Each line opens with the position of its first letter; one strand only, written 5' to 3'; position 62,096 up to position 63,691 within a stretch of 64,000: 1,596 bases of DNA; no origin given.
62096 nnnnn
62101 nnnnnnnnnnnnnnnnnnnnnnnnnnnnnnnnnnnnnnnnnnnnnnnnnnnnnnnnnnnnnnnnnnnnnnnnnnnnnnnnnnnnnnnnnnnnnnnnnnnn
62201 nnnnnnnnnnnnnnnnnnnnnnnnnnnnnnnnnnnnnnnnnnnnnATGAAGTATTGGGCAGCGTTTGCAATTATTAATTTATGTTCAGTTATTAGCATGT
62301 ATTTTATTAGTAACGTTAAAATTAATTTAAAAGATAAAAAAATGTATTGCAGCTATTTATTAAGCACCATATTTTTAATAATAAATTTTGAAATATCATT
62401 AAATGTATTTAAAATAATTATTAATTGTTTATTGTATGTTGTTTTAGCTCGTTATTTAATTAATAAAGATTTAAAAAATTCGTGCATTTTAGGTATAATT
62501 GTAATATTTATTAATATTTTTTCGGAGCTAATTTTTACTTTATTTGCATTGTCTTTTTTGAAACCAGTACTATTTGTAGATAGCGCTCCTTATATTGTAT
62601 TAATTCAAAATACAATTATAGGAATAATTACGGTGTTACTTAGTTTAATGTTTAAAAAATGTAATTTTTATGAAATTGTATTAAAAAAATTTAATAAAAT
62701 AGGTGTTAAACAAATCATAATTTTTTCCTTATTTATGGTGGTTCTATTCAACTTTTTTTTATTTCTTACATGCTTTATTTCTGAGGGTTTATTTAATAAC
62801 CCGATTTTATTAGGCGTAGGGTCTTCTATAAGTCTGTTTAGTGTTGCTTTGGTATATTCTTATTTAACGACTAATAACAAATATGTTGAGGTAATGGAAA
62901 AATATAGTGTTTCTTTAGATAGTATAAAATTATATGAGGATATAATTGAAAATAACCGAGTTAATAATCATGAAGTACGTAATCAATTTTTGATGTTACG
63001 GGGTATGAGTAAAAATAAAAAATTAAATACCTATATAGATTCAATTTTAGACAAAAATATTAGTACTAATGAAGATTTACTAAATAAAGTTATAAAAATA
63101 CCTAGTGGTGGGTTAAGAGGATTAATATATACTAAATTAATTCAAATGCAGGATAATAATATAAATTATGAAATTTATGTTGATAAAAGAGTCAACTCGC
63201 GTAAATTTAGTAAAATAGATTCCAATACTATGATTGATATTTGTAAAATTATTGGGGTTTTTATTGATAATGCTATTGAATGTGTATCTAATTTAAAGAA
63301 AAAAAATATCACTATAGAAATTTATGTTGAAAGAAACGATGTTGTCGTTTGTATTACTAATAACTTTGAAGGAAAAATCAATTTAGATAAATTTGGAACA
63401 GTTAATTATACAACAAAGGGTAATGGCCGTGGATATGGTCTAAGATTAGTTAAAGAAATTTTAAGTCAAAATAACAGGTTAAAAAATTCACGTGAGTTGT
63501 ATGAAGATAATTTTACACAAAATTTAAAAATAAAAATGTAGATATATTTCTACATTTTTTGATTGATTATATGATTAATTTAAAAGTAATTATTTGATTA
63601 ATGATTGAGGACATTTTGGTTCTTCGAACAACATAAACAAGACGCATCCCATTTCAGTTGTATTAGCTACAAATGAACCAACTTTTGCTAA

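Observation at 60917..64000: agr-type quorum-sensing module with non-canonical convergent architecture (acetyltransferase-agrA-agrC facing agrD-agrB)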

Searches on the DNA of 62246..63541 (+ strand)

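Call 25: search_rna_families(source=L001, start=8200, end=12800, threshold=evalue, max_evalue=1)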
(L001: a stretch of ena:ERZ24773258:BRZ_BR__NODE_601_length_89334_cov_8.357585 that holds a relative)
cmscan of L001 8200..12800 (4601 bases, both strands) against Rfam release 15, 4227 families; matches with E-value up to 1: 1.
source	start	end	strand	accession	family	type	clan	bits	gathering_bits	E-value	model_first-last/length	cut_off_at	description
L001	9264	9297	+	RF02914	DUF805b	Cis-reg;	CL00115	15.9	35.6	0.78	1-35/35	no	DUF805b RNA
